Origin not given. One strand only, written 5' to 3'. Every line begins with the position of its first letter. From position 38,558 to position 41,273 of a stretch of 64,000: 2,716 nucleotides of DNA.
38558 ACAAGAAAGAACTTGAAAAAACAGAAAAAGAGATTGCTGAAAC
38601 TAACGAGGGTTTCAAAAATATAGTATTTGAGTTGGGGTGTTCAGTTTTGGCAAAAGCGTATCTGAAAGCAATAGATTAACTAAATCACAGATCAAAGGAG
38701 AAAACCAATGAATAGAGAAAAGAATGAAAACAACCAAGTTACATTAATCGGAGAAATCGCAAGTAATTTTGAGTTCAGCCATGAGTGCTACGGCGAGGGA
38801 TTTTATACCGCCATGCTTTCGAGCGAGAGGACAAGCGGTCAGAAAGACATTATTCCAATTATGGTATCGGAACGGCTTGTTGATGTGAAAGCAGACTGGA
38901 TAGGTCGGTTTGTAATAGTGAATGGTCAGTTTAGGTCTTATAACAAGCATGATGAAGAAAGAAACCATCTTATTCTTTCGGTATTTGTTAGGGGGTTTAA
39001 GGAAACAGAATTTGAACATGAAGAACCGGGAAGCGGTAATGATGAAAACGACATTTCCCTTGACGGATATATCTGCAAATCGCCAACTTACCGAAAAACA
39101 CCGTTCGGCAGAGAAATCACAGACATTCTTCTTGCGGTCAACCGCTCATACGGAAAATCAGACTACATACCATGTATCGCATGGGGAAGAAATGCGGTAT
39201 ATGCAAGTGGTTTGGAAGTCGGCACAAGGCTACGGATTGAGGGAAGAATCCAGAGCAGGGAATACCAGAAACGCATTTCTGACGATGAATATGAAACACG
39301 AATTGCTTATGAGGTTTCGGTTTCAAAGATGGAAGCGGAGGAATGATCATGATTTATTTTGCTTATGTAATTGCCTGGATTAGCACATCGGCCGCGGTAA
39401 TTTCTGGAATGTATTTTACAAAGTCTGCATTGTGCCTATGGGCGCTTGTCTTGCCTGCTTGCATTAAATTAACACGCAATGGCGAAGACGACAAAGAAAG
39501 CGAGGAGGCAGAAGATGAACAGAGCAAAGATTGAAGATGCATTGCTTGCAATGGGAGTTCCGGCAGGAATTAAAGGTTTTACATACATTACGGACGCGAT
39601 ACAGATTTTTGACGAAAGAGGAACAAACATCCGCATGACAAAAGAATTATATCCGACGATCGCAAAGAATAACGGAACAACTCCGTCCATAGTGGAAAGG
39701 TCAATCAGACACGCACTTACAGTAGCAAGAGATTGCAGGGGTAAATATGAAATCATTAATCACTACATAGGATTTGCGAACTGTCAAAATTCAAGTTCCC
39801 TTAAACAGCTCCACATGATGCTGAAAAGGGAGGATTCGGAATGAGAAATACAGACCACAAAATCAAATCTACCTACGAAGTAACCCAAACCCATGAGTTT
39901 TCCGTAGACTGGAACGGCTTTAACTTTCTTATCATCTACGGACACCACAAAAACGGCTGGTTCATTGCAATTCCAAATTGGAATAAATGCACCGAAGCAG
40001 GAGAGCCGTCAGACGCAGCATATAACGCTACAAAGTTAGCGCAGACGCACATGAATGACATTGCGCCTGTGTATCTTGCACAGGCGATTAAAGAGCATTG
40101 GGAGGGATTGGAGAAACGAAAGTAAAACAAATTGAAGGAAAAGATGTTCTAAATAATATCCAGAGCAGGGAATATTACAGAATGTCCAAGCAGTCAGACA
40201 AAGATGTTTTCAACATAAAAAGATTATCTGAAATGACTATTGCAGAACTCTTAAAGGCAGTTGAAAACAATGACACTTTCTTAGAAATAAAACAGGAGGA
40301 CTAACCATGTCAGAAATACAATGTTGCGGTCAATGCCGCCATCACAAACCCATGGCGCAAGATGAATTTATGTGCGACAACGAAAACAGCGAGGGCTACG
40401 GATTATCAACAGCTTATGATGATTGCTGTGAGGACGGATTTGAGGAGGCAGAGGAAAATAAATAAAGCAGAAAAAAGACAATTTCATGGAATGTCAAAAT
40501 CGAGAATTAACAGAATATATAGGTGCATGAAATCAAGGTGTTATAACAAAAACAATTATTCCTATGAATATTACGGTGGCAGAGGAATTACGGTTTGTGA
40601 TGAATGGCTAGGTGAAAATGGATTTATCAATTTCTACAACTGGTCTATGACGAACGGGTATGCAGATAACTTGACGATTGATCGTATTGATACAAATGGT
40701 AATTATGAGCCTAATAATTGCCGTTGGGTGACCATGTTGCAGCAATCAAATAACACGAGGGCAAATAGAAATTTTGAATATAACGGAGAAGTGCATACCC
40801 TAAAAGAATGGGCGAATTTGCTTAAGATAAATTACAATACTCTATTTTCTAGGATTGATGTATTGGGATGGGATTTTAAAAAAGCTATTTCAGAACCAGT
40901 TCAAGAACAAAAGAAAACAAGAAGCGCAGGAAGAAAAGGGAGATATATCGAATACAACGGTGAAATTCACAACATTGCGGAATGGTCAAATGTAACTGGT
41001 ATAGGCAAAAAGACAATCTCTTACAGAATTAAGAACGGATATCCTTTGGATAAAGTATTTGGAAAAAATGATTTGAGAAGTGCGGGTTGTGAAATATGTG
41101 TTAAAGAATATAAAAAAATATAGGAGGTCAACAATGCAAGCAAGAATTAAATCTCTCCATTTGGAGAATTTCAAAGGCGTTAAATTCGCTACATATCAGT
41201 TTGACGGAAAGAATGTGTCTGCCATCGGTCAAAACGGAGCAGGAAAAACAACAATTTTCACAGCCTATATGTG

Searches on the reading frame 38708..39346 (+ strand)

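Call 49: search_protein_families(library=phrogs, proteins=[window:38708-39346:+], max_evalue=0.0001)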
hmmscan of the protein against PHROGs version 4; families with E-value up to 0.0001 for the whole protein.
window:38708-39346:+ (212 aa): 2 families
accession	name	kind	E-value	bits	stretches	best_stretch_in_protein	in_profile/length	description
phrog_26861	-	unknown function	2e-39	136.3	1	7-211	26-235/242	-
phrog_44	-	DNA, RNA and nucleotide metabolism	9.7e-14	52.8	1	111-209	85-188/271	single strand DNA binding protein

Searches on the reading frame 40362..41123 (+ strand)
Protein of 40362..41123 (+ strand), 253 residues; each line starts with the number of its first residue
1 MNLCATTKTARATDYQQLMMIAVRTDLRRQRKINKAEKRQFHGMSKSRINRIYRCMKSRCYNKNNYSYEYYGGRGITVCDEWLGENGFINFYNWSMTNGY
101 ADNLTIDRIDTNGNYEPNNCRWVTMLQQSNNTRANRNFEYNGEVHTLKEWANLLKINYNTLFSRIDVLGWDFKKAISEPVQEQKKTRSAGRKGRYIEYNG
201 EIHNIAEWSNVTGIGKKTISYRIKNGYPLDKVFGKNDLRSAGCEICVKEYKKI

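Call 49: search_protein_families(library=phrogs, proteins=[window:40362-41123:+], max_evalue=0.0001)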
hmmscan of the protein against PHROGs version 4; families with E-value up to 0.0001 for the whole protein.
window:40362-41123:+ (253 aa): 7 families
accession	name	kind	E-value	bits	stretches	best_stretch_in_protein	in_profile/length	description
phrog_3377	-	DNA, RNA and nucleotide metabolism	7.6e-66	222.7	2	39-187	4-149/196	HNH endonuclease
phrog_374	-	DNA, RNA and nucleotide metabolism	1.9e-52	179.9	1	32-184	256-404/617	HNH endonuclease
phrog_8790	-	DNA, RNA and nucleotide metabolism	1.1e-30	108.4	1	37-148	13-113/241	restriction endonuclease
phrog_2081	-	DNA, RNA and nucleotide metabolism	1.4e-27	97.9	1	31-165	87-236/433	HNH endonuclease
phrog_1065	-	unknown function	9.3e-11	43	1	148-232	14-87/192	-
phrog_28742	-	unknown function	1.6e-05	26.2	1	47-155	21-132/165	-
phrog_26731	-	unknown function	8.1e-05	24.1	0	195-235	6-48/107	-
